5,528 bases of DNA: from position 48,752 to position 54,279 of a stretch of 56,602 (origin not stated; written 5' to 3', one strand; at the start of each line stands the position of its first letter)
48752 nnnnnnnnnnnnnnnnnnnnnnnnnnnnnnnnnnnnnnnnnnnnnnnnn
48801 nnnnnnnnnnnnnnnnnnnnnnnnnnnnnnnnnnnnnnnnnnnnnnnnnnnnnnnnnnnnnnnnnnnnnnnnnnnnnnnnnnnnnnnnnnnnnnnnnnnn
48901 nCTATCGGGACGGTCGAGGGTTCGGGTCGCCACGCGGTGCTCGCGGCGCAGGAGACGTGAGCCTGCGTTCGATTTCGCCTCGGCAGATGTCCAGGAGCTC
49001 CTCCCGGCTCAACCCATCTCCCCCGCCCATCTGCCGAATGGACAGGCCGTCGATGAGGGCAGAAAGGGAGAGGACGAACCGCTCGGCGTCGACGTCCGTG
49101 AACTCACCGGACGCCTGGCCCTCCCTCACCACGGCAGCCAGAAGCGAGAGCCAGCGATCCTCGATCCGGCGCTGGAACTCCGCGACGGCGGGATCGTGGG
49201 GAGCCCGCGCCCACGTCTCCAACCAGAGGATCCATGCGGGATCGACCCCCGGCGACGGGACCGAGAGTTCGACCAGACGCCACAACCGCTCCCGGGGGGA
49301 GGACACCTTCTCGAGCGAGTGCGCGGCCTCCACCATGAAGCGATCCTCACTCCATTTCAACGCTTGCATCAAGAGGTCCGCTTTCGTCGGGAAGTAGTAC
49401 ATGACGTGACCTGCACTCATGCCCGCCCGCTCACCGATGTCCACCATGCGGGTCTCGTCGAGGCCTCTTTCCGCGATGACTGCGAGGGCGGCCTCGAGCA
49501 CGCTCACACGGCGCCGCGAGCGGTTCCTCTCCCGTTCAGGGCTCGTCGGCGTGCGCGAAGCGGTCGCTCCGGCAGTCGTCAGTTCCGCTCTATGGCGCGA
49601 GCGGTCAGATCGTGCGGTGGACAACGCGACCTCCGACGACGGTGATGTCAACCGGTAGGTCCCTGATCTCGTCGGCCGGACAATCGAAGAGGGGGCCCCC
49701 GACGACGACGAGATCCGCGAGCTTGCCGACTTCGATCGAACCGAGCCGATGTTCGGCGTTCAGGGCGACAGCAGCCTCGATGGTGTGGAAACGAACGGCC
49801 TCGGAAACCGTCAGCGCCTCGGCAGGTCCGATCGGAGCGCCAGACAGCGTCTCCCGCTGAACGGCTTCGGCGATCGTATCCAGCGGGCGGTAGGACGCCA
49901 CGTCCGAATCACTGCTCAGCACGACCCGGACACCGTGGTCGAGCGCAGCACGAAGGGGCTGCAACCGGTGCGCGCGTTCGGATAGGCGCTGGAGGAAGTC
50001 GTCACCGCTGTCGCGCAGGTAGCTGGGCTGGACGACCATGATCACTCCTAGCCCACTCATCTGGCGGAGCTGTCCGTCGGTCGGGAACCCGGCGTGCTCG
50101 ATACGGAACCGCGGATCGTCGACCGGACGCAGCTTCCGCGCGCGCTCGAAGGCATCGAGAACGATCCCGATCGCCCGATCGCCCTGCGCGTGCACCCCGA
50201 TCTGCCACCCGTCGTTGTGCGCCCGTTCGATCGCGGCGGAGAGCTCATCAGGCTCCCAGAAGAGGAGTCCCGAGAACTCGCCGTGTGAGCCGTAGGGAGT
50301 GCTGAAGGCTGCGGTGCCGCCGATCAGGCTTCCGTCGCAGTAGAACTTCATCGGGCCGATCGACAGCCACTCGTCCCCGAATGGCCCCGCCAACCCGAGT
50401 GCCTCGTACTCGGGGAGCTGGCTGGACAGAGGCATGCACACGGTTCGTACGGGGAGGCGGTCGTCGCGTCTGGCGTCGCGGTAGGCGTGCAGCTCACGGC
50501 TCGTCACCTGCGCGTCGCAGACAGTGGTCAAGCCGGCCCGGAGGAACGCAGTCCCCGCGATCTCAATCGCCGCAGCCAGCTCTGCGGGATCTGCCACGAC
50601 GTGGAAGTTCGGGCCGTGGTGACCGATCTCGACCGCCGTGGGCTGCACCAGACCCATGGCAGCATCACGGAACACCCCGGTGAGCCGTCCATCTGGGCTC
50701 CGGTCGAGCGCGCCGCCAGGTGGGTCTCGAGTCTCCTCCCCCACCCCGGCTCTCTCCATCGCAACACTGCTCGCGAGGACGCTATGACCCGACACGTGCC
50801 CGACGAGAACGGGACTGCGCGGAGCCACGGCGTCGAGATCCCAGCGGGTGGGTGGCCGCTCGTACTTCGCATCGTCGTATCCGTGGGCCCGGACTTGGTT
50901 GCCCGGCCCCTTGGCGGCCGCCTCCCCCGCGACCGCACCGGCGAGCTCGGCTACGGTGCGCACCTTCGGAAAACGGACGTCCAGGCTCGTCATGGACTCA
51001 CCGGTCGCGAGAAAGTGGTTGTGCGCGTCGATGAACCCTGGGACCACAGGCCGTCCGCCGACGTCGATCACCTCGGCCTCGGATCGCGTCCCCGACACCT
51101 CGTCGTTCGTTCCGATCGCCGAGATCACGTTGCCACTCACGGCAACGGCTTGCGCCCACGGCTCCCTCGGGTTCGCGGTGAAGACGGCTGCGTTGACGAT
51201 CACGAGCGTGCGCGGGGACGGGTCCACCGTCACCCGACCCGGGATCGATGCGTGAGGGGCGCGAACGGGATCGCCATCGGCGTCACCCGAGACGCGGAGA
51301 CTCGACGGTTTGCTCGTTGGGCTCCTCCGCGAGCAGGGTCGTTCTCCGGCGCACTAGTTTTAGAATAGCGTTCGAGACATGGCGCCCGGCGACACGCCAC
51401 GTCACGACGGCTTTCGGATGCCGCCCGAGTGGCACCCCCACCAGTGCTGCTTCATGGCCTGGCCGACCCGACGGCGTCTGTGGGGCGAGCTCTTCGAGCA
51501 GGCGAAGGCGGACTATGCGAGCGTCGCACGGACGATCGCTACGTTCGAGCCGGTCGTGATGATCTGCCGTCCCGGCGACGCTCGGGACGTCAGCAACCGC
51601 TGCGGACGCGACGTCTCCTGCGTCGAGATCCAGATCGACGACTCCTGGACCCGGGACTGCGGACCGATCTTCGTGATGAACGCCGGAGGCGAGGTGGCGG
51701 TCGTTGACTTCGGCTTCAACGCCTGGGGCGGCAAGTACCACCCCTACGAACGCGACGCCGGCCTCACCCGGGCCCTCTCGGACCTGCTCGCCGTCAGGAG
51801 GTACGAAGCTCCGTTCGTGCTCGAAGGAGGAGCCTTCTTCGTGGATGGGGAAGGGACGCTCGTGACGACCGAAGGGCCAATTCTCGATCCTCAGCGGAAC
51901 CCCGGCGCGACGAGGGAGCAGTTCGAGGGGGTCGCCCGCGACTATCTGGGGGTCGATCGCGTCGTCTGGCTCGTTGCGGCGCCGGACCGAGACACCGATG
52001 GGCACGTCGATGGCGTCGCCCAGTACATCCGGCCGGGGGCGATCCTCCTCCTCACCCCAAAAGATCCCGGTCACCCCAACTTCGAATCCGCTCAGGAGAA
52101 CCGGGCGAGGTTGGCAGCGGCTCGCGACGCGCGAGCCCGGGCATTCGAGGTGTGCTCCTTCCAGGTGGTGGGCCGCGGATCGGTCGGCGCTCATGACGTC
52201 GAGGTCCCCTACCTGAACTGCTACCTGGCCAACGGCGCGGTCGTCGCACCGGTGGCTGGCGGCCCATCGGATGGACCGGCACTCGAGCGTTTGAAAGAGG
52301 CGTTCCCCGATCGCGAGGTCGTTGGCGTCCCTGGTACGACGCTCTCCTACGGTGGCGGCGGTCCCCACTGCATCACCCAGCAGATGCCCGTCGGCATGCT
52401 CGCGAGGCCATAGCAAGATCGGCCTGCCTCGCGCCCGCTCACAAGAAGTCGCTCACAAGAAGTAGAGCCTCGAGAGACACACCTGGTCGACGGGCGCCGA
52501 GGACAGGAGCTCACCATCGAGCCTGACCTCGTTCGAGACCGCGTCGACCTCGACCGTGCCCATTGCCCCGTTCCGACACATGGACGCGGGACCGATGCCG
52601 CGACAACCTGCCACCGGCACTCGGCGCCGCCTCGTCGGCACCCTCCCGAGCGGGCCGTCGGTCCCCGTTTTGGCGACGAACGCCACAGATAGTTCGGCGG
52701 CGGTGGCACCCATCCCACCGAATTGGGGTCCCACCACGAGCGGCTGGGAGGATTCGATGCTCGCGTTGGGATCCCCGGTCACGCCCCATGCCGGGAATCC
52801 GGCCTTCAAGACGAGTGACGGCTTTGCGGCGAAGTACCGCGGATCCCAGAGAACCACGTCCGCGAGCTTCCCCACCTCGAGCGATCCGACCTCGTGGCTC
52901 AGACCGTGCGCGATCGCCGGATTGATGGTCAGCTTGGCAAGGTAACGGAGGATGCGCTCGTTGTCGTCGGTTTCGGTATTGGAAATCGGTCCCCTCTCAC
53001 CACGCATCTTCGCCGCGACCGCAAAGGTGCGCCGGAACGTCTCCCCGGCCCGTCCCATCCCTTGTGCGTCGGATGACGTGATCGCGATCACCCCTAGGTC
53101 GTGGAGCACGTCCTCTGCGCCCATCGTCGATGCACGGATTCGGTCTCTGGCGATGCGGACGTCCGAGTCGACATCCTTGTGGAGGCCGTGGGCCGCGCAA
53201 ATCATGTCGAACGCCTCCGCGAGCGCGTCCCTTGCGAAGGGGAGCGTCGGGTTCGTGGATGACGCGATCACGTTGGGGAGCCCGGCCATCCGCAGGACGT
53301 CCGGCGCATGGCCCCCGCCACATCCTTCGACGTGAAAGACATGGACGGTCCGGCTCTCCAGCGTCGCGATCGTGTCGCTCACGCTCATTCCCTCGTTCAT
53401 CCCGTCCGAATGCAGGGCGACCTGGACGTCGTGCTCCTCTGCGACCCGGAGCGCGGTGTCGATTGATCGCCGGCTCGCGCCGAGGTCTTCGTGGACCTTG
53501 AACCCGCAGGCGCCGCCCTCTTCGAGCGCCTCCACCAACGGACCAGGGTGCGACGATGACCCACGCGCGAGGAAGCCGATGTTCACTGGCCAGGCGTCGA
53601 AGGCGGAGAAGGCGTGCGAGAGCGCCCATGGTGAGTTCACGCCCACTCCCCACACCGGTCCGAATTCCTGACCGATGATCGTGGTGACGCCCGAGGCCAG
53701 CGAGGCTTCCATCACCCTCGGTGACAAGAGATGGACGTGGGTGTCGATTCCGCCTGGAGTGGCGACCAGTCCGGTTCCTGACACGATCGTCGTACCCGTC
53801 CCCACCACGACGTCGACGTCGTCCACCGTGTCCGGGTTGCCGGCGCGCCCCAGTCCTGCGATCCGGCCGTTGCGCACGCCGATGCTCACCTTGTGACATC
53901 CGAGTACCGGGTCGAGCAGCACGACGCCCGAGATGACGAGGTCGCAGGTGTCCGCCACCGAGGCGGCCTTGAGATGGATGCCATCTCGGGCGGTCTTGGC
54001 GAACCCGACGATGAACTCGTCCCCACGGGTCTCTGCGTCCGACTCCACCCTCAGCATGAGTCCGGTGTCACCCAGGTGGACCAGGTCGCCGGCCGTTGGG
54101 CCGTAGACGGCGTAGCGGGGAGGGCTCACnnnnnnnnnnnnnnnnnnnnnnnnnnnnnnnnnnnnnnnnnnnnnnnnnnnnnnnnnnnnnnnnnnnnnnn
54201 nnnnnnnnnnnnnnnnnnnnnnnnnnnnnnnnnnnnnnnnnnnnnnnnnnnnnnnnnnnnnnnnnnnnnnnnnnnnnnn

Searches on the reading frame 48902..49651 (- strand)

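Call 26: search_protein_families(library=pfam, proteins=[window:48902-49651:-], max_evalue=0.0001)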
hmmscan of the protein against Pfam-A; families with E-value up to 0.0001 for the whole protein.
window:48902-49651:- (249 aa): 3 families
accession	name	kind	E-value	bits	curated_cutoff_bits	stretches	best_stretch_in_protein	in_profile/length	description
PF13977.11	TetR_C_6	-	7.2e-27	94.3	27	1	119-231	1-114/115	BetI-type transcriptional repressor, C-terminal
PF00440.29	TetR_N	-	3.9e-13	49.4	24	1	52-94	2-44/47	Bacterial regulatory proteins, tetR family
PF16925.10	TetR_C_13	-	5.7e-05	23.9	27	0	160-204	45-90/109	Tetracyclin repressor-like, C-terminal domain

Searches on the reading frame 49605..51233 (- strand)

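Call 26: search_protein_families(library=pfam, proteins=[window:49605-51233:-], max_evalue=0.0001)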
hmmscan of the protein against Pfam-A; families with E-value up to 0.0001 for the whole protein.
window:49605-51233:- (542 aa): 2 families
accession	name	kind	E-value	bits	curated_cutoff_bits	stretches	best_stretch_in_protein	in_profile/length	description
PF07969.17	Amidohydro_3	-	1.1e-90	305.8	29.7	1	54-539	1-472/472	Amidohydrolase family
PF01979.26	Amidohydro_1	-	3.6e-27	95.9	25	1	328-538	134-345/345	Amidohydrolase family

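Call 81: search_protein_families(library=ncbifam, proteins=[window:49605-51233:-], max_evalue=1e-10)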
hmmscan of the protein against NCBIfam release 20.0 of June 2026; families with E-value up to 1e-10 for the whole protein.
window:49605-51233:- (542 aa): 8 families
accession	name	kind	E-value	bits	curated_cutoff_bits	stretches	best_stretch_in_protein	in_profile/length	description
NF051886.1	XaaProDiPepCaul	equivalog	1.1e-16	60.8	500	0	327-536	202-395/398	Xaa-Pro dipeptidase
NF006549.0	PRK09045.1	equivalog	1.9e-14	53.2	540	1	425-511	293-378/444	TRZ/ATZ family hydrolase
NF006056.0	PRK08204.1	subfamily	4.5e-14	52.1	391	0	424-511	284-379/449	hypothetical protein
TIGR01224.1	hutI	equivalog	1.2e-13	50.7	298.15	0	28-87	4-62/377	imidazolonepropionase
TIGR02967.1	guan_deamin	equivalog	1.1e-11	44.4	375.4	0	426-511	280-360/401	guanine deaminase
NF006055.0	PRK08203.1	equivalog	2.3e-11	42.9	532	0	8-75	5-72/455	8-oxoguanine deaminase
NF006679.0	PRK09228.1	subfamily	4.7e-11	42.1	351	0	427-511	306-385/433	guanine deaminase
NF005557.0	PRK07228.1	equivalog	7.8e-11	41.3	522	0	427-511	291-374/445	5'-deoxyadenosine deaminase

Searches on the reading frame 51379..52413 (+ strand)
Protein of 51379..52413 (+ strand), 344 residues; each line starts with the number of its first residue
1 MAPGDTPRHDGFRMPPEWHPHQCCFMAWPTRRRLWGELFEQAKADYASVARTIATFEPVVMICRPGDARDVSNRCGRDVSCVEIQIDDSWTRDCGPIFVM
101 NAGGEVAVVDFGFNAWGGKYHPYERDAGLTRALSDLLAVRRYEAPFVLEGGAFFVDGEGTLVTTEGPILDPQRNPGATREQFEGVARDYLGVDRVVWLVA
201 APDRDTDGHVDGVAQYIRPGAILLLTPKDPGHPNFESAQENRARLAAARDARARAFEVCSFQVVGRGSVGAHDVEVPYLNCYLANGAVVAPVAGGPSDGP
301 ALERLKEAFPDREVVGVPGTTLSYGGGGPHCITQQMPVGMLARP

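Call 26: search_protein_families(library=pfam, proteins=[window:51379-52413:+], max_evalue=0.0001)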
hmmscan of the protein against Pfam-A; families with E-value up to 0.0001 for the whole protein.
window:51379-52413:+ (344 aa): 1 family
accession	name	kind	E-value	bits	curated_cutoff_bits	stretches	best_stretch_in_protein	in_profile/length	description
PF04371.20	PAD_porph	-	6e-98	328.4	25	1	13-337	1-321/321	Porphyromonas-type peptidyl-arginine deiminase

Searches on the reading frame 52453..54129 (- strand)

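Call 26: search_protein_families(library=pfam, proteins=[window:52453-54129:-], max_evalue=0.0001)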
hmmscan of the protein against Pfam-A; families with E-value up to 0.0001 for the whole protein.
window:52453-54129:- (558 aa): 3 families
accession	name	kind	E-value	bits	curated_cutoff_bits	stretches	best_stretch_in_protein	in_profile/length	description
PF01979.26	Amidohydro_1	-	1.1e-44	153.5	25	1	123-439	2-333/345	Amidohydrolase family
PF00449.26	Urease_alpha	-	4.3e-33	114.6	23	1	7-116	10-121/121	Urease alpha-subunit, N-terminal domain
PF07969.17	Amidohydro_3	-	3.7e-11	43.6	29.7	1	223-438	264-454/472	Amidohydrolase family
